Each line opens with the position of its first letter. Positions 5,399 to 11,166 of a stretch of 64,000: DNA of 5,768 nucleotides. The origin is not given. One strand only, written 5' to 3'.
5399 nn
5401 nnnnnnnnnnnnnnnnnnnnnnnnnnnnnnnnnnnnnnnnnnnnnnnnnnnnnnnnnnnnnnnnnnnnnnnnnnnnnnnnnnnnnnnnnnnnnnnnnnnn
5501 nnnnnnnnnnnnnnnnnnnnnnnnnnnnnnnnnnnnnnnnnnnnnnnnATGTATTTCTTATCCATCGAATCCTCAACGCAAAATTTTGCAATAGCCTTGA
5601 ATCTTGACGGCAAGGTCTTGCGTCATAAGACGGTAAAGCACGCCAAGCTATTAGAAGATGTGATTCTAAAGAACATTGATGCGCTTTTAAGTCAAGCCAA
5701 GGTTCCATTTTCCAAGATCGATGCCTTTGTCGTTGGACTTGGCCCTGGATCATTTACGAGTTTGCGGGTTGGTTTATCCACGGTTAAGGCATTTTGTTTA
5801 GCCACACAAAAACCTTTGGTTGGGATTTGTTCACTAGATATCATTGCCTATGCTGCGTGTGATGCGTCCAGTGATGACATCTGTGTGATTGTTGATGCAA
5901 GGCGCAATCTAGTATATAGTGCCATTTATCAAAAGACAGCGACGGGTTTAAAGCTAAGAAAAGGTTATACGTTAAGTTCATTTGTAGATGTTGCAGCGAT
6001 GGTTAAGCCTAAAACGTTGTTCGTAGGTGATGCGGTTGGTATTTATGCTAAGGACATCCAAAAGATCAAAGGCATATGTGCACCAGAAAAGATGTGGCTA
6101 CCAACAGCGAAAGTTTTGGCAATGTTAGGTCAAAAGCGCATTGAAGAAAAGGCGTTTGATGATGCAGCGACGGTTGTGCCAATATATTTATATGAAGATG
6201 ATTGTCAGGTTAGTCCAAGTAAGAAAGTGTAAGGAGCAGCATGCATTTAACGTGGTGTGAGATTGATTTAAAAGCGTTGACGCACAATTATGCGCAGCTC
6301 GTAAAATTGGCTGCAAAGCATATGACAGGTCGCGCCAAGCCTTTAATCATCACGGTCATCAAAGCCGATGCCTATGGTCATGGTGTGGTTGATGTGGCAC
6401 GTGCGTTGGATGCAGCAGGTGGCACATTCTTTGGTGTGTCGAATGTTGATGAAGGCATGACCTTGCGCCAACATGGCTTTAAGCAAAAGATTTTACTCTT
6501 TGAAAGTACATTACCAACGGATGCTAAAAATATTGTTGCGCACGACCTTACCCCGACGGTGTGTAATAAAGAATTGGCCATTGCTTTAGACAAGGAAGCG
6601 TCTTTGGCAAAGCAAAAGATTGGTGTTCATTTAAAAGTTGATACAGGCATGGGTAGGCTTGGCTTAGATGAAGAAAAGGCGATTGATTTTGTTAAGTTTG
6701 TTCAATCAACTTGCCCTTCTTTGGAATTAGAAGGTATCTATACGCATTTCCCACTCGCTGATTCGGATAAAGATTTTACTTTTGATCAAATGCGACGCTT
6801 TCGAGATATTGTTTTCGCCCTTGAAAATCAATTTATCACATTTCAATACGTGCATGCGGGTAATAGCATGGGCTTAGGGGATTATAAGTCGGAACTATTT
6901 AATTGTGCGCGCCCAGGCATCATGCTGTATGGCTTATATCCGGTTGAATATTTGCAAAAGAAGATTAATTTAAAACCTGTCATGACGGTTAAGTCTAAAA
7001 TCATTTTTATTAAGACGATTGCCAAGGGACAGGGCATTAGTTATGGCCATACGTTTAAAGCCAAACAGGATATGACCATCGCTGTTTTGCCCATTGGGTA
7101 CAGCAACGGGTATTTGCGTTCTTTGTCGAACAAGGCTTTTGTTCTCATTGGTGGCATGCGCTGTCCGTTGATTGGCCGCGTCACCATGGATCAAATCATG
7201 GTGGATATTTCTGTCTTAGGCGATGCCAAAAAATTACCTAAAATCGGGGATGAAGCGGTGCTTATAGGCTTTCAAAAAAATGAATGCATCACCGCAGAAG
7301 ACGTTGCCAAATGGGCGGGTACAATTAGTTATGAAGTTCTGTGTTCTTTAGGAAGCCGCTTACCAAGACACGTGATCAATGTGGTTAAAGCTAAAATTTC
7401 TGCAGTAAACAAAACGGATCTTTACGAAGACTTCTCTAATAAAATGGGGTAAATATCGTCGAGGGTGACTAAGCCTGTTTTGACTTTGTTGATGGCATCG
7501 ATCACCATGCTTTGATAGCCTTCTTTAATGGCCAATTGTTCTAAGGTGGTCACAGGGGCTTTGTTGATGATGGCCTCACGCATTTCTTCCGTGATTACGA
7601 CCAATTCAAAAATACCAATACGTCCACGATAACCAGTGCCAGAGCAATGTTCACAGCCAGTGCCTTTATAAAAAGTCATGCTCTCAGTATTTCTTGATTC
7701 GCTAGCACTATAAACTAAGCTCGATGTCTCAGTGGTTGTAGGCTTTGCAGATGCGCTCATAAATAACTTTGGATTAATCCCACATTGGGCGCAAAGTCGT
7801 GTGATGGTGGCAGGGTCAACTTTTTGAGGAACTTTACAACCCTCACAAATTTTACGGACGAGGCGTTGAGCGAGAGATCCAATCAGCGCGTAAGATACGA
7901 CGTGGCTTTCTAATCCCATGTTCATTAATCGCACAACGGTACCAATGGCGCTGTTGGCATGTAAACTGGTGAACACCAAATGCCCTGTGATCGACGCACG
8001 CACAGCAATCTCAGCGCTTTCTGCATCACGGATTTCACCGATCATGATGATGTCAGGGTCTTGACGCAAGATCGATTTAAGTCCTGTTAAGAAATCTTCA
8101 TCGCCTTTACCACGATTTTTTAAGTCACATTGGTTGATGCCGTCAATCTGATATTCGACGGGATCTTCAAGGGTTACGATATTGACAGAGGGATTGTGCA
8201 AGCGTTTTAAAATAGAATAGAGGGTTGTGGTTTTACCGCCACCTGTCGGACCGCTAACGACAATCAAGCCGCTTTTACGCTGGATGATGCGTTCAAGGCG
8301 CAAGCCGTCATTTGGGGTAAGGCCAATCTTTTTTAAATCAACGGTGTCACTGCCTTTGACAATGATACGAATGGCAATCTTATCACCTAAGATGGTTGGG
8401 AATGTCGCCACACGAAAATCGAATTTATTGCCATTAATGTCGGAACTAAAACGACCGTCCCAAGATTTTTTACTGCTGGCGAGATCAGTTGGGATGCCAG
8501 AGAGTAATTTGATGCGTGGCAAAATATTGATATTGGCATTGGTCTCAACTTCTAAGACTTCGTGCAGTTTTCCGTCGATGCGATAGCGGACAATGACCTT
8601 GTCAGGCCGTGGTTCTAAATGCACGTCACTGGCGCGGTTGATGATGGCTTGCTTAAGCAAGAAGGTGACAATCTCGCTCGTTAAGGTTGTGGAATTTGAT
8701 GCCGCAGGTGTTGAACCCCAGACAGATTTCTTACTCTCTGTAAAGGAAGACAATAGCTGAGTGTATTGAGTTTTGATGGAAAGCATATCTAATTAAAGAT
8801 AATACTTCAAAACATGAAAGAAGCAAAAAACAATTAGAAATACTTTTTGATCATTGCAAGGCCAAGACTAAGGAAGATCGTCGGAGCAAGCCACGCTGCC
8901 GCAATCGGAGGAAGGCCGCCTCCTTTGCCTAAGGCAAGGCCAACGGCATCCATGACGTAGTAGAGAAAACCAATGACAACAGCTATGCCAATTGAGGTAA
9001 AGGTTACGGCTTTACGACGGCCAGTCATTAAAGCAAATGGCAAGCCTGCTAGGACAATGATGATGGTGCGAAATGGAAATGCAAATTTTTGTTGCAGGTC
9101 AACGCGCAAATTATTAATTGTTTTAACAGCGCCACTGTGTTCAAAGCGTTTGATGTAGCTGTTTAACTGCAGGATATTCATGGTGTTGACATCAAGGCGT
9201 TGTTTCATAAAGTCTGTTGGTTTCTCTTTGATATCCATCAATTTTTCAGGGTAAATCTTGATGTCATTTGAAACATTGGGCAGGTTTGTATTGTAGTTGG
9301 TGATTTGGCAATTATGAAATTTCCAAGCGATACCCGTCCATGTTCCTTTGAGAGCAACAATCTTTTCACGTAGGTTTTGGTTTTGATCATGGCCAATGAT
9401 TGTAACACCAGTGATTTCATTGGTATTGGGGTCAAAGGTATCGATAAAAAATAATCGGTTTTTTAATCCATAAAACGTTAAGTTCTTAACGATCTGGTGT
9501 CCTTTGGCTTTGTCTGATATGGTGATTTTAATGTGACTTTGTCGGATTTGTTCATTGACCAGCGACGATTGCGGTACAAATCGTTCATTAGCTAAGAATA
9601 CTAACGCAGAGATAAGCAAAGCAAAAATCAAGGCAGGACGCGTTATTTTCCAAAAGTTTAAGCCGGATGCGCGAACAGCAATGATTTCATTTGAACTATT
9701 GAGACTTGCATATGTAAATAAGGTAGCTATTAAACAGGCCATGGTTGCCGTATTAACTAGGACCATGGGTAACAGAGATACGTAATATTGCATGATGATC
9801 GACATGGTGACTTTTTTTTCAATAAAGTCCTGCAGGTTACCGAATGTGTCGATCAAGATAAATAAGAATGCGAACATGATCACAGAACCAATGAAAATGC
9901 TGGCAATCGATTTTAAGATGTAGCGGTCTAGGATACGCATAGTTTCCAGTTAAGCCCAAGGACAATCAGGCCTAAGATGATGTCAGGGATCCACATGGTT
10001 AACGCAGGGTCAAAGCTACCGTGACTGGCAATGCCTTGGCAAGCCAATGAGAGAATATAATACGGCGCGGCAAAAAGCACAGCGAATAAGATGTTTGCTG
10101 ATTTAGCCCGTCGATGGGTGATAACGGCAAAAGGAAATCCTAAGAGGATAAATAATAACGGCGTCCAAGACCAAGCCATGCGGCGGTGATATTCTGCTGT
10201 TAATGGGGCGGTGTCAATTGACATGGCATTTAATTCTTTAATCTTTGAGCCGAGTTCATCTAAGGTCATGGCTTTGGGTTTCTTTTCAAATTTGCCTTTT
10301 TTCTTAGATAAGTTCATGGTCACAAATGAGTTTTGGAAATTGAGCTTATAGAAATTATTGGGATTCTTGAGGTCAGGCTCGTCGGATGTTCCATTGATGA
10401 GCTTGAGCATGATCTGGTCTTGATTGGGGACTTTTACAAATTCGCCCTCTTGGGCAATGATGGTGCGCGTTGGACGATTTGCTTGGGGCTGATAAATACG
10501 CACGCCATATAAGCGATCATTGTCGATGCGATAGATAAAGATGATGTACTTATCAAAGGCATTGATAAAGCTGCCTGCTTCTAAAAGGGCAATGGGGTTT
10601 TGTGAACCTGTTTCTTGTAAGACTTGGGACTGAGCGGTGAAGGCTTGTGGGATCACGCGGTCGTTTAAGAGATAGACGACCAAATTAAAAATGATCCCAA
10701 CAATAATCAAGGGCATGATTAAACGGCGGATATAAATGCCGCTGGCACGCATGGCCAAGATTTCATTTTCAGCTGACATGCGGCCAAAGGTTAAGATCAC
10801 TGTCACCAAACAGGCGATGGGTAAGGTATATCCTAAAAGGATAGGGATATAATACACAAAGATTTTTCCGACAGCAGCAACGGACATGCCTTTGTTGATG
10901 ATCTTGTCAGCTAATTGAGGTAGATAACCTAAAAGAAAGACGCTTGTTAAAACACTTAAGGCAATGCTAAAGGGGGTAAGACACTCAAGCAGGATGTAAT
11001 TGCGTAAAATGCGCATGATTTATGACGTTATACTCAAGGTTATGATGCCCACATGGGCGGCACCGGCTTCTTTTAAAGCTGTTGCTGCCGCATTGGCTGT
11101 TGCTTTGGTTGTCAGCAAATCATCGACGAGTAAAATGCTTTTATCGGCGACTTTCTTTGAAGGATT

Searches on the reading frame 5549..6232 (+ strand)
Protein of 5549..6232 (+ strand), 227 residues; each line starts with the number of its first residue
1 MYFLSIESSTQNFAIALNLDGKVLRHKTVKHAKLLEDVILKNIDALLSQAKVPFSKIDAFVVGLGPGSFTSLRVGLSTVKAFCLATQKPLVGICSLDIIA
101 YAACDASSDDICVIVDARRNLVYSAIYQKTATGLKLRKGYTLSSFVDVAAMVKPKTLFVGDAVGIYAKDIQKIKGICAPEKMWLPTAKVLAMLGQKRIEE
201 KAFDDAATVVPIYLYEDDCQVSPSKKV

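Call 78: search_protein_families(library=pfam, proteins=[window:5549-6232:+], max_evalue=0.00001)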
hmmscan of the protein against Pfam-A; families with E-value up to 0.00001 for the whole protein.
window:5549-6232:+ (227 aa): 1 family
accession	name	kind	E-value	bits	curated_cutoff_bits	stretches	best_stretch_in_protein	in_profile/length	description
PF00814.31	TsaD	-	9.8e-27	94.7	24.8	1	36-202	30-237/264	tRNA N6-adenosine threonylcarbamoyltransferase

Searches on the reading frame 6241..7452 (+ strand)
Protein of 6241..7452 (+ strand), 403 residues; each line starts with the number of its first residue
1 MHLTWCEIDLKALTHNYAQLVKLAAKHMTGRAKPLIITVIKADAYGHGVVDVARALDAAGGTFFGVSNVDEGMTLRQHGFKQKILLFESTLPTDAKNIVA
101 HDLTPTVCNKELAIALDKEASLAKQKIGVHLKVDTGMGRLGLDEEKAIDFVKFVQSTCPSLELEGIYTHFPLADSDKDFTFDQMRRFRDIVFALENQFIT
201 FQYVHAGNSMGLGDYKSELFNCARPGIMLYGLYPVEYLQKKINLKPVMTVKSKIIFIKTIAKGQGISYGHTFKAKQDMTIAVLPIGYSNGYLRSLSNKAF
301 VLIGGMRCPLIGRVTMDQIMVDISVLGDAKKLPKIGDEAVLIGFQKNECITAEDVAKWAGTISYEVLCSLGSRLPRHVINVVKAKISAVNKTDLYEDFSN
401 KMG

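Call 78: search_protein_families(library=pfam, proteins=[window:6241-7452:+], max_evalue=0.00001)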
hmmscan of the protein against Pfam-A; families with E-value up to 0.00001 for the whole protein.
window:6241-7452:+ (403 aa): 2 families
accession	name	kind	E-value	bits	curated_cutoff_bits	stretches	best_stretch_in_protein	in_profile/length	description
PF01168.26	Ala_racemase_N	-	5.4e-63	213.1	24.1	1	8-234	1-220/220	Alanine racemase, N-terminal domain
PF00842.27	Ala_racemase_C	-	4.6e-48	162.4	25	1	247-377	1-126/127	Alanine racemase, C-terminal domain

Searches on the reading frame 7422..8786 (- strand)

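Call 78: search_protein_families(library=pfam, proteins=[window:7422-8786:-], max_evalue=0.00001)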
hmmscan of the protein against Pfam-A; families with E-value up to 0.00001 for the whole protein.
window:7422-8786:- (454 aa): 1 family
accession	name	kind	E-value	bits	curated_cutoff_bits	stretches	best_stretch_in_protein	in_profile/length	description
PF00437.27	T2SSE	-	1.6e-110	369.7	24.9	1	38-445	10-368/370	Type II/IV secretion system protein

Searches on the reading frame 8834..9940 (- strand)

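Call 78: search_protein_families(library=pfam, proteins=[window:8834-9940:-], max_evalue=0.00001)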
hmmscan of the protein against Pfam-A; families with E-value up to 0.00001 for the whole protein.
window:8834-9940:- (368 aa): 1 family
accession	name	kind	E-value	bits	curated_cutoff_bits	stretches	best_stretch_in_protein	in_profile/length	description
PF03739.19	LptF_LptG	-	1.3e-77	261.7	27.9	1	6-365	1-352/353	Lipopolysaccharide export system permease LptF/LptG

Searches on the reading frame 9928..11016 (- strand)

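Call 79: search_protein_families(library=pfam, proteins=[window:9928-11016:-], max_evalue=0.00001)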
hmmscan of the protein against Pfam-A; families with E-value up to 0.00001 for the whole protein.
window:9928-11016:- (362 aa): 1 family
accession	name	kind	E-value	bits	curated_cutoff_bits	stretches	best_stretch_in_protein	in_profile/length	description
PF03739.19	LptF_LptG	-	1e-79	268.6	27.9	1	7-355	2-350/353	Lipopolysaccharide export system permease LptF/LptG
